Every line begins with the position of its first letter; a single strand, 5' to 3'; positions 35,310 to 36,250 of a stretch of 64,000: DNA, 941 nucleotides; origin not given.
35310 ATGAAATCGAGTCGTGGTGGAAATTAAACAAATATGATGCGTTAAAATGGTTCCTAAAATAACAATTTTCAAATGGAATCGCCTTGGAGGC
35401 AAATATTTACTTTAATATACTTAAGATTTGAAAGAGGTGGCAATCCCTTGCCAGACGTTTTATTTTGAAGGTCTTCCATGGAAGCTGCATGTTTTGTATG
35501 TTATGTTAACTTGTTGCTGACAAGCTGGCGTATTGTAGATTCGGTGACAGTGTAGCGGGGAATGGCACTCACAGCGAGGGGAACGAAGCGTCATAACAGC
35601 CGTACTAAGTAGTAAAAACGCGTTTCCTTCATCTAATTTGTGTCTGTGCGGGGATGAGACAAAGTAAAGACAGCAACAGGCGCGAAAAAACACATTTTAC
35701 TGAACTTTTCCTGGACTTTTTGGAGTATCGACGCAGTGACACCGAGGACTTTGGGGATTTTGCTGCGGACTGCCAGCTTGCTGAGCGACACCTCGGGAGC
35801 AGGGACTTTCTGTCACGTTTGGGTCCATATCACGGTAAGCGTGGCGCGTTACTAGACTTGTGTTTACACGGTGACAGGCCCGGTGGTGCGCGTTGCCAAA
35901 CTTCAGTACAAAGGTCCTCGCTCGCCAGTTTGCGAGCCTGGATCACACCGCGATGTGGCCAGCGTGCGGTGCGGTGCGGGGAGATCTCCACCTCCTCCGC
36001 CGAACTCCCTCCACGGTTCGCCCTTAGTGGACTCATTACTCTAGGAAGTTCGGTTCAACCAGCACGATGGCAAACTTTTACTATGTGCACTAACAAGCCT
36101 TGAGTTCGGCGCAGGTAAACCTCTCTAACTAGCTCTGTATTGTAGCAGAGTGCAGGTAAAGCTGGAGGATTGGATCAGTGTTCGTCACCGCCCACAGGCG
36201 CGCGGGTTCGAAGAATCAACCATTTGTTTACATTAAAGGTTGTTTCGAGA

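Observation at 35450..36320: Orphan CpG island with splice donors but no recognisable ORF, between st6galnac2 and caskin2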

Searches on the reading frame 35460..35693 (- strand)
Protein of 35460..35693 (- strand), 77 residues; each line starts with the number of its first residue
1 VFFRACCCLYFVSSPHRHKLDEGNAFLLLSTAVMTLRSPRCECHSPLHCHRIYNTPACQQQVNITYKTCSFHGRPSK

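Call 12: search_protein_families(library=pfam, max_evalue=1, proteins=[window:35460-35693:-])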
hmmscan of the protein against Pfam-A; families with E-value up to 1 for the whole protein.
window:35460-35693:- (77 aa): 1 family
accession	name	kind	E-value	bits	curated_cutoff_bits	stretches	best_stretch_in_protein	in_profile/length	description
PF08833.15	Axin_b-cat_bind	-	0.14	12.5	23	1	48-59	10-21/35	Axin beta-catenin binding motif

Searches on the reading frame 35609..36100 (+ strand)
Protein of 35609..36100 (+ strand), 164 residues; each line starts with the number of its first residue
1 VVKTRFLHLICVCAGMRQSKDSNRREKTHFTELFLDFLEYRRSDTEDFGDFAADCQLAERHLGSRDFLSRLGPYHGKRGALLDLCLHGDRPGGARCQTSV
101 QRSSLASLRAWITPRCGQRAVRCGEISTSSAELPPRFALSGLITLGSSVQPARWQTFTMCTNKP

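Call 12: search_protein_families(library=pfam, max_evalue=1, proteins=[window:35609-36100:+])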
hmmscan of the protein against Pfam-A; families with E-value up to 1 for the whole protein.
window:35609-36100:+ (164 aa): 1 family
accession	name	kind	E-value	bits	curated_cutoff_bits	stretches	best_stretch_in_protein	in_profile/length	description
PF21841.1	DUF6900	-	0.51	10.8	24.1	1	32-50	13-31/52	Family of unknown function (DUF6900)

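Call 29: find_homologous_proteins(query=window:35609-36100:+, max_evalue=0.001)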
Query window:35609-36100:+: 47 candidates shared short words with the query, none scored E <= 0.001.

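Call 39: search_protein_representatives(protein=window:35654-36100:+)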
Query: 149 residues. Proteins with E-value up to 0.001 (for the whole library): 0; up to 1e-10: 0; up to 1e-30: 0. The best 0 are listed.
